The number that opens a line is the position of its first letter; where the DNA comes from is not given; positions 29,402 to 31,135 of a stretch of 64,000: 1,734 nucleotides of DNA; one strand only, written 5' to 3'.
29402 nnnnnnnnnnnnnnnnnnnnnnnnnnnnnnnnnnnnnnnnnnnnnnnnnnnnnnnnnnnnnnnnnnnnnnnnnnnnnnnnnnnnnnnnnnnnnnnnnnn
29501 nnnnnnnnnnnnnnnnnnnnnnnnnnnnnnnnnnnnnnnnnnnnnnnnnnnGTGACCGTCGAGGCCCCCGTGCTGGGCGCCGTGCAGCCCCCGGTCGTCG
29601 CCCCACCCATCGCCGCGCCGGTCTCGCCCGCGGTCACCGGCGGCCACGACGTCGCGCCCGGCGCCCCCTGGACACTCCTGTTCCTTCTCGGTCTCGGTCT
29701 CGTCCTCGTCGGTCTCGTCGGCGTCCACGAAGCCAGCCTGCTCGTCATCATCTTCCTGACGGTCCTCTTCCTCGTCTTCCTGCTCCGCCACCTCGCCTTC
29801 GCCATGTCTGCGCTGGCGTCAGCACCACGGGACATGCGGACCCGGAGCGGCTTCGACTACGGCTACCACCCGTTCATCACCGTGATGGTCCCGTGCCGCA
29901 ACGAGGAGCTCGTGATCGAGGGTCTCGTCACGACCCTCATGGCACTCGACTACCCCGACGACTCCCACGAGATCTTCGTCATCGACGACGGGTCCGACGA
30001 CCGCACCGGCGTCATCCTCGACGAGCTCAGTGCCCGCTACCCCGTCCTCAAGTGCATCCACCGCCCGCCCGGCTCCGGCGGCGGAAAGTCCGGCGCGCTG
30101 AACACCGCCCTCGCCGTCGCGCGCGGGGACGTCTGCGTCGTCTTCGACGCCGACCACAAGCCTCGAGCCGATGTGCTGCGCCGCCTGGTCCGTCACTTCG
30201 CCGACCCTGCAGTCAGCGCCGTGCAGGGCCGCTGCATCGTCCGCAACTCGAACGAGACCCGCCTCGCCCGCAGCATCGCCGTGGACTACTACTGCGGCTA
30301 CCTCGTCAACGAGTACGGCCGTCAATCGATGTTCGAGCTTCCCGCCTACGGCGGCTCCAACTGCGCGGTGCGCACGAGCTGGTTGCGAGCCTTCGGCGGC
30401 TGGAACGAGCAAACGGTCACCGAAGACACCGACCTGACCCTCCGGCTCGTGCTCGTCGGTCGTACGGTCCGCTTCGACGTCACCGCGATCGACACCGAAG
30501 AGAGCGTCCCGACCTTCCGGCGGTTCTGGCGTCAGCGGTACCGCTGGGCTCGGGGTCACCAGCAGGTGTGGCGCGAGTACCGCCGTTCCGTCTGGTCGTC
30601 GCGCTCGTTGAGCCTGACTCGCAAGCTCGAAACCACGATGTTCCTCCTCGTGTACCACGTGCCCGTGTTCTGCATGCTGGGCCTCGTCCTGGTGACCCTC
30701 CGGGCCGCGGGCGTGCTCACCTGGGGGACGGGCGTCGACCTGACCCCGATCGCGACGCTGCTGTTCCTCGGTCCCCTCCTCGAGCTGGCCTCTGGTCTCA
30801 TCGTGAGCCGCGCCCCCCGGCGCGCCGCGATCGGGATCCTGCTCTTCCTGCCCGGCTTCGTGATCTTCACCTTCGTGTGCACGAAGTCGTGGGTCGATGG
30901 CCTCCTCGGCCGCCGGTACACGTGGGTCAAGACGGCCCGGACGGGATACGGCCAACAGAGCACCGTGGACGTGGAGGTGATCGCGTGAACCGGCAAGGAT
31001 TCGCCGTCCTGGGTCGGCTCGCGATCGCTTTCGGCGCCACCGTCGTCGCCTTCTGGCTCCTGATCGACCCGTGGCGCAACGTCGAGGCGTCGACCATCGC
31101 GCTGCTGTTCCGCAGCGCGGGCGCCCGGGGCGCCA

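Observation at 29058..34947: Seven-gene translationally coupled operon built around a processive GT2 synthase and a mini exosortase (XrtG-like)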

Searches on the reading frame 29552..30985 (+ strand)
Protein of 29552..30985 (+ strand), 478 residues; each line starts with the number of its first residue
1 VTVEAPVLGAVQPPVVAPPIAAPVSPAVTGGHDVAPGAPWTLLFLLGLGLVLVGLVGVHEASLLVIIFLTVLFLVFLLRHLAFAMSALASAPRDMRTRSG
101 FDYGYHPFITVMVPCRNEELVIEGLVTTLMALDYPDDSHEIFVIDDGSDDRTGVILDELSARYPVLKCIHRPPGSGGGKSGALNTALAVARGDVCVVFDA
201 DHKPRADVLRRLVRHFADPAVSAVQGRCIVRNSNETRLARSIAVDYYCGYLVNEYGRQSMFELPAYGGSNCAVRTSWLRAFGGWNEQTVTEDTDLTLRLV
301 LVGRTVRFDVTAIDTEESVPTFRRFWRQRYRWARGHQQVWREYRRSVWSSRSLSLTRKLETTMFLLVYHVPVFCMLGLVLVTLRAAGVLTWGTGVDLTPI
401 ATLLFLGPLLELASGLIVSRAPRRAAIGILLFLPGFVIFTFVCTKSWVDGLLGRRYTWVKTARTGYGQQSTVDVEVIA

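Call 4: search_protein_families(library=ncbifam, proteins=[window:29552-30985:+], max_evalue=1)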
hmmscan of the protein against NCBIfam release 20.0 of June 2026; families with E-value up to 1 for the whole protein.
window:29552-30985:+ (478 aa): 27 families (the best 25 are shown)
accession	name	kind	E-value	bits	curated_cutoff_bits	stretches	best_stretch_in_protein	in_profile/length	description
TIGR03937.1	PgaC_IcaA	equivalog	3.6e-37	128.3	422.3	1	99-421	37-356/407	poly-beta-1,6-N-acetyl-D-glucosamine synthase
NF053846.1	glyco_with_XrtP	equivalog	1.4e-29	103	520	2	68-245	4-191/440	XrtP-associated glycosyltransferase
TIGR03965.1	mycofact_glyco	equivalog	2.1e-26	92.9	280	1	106-347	73-311/467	mycofactocin biosynthesis glycosyltransferase MftF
TIGR03030.1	CelA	equivalog_domain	8.4e-24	83.6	699.1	1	66-377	88-416/714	UDP-forming cellulose synthase catalytic subunit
NF041875.1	EPS_EpsD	equivalog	1.4e-19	70.7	370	1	110-381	2-272/325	exopolysaccharide biosynthesis glycosyltransferase EpsD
TIGR03111.1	glyc2_xrt_Gpos1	hypoth_equivalog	1.7e-18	66.7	363.95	1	67-350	8-300/439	TIGR03111 family XrtG-associated glycosyltransferase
NF008558.0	PRK11498.1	equivalog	1.7e-18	66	992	1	103-342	269-507/872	UDP-forming cellulose synthase catalytic subunit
TIGR04242.1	nodulat_NodC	equivalog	4.5e-17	62.1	550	1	99-335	40-283/395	chitooligosaccharide synthase NodC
NF041865.1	EpsU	equivalog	6.9e-14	51.6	700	1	86-463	25-390/394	exopolysaccharide biosynthesis GT2 family glycosyltransferase EpsU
TIGR04283.1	glyco_like_mftF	equivalog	1.4e-12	47.7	182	1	109-309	1-179/221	TIGR04283 family arsenosugar biosynthesis glycosyltransferase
TIGR03472.1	HpnI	equivalog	3e-12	46.1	310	1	71-339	6-275/373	bacteriohopanetetrol glucosamine biosynthesis glycosyltransferase HpnI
TIGR03469.1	HpnB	hypoth_equivalog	2.8e-11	43.1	379.25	1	103-219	40-163/386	hopene-associated glycosyltransferase HpnB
NF010496.0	PRK13915.1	equivalog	4.6e-10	39.1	262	1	109-226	33-153/307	glucosyl-3-phosphoglycerate synthase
NF007482.0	PRK10073.1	equivalog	8.5e-09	34.8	423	1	108-214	7-108/334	glycosyltransferase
NF047588.1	GlcsyltransPgfSStrep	equivalog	4.9e-07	29.3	500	1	109-218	3-112/308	glycosyltransferase PgfS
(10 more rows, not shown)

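Call 5: search_protein_families(library=pfam, proteins=[window:29552-30985:+], max_evalue=1)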
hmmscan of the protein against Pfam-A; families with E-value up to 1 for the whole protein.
window:29552-30985:+ (478 aa): 8 families
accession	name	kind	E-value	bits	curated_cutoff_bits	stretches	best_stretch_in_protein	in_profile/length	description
PF13641.12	Glyco_tranf_2_3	-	4.5e-27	96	27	1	107-335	2-230/230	Glycosyltransferase like family 2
PF00535.33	Glycos_transf_2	-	9.1e-27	94.5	23.3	1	110-278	1-164/168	Glycosyl transferase family 2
PF13632.12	Glyco_trans_2_3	-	2.1e-25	90.2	27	1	196-383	3-188/198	Glycosyl transferase family group 2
PF13506.12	Glyco_transf_21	-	2.8e-11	43.6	21.7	1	170-334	9-174/174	Glycosyl transferase family 21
PF13704.12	Glyco_tranf_2_4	-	0.0024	18.8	27.5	1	116-201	1-81/98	Glycosyl transferase family 2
PF10111.15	Glyco_tranf_2_2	-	0.044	13.7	27.3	1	111-306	2-206/276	Glycosyltransferase like family 2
PF03142.21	Chitin_synth_2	-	0.11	11.6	27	0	193-248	203-259/527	Chitin synthase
PF20049.4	DUF6451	-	0.25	11.7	28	1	345-359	6-20/33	Domain of unknown function (DUF6451)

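Call 32: search_solved_structures(query=window:29552-30985:+, max_evalue=0.001)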
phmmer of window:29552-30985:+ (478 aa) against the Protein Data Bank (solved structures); distinct sequences matched with E-value up to 0.001: 15.
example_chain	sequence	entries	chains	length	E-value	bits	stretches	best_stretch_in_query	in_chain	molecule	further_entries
6yv7_A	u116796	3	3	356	1.8e-18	69.9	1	102-321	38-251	Glycosyl transferase, family 2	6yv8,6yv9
6yv7_B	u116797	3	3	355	1.8e-18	69.9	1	102-321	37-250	Glycosyl transferase, family 2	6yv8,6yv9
9b8v_E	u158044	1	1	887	5.6e-14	55.1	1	102-356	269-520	Cellulose synthase catalytic subunit [UDP-forming]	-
7lby_A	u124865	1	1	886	5.6e-14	55.1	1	102-356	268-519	Cellulose synthase catalytic subunit [UDP-forming]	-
9fmv_A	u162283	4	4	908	6e-14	55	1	102-356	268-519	Cellulose synthase catalytic subunit [UDP-forming]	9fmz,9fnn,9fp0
5ej1_A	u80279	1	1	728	4.2e-12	48.9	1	68-373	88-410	Putative cellulose synthase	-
4p00_A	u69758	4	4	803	5.4e-12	48.5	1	68-373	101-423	Cellulose Synthase A subunit | Cellulose Synthase subunit A | Putative cellulose synthase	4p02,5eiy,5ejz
4hg6_A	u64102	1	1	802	5.4e-12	48.5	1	68-373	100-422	Cellulose Synthase Subunit A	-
5mlz_A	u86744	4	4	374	2.2e-08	36.6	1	108-227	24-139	Dolichol monophosphate mannose synthase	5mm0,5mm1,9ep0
3bcv_A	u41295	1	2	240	1.4e-07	33.9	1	107-209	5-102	Putative glycosyltransferase protein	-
6p61_A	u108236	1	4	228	1.3e-06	30.8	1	107-238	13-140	Glycosyltransferase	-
5tze_C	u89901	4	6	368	3.2e-05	26.2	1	110-211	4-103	Glycosyl transferase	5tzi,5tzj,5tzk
5tz8_A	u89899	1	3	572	6.1e-05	25.3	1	110-211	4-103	Glycosyl transferase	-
9hwj_A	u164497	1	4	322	0.0003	23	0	108-218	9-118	Undecaprenyl-phosphate 4-deoxy-4-formamido-L-arabinose transferase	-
5hea_A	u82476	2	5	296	0.00032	22.9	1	108-241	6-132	Putative glycosyltransferase (GalT1)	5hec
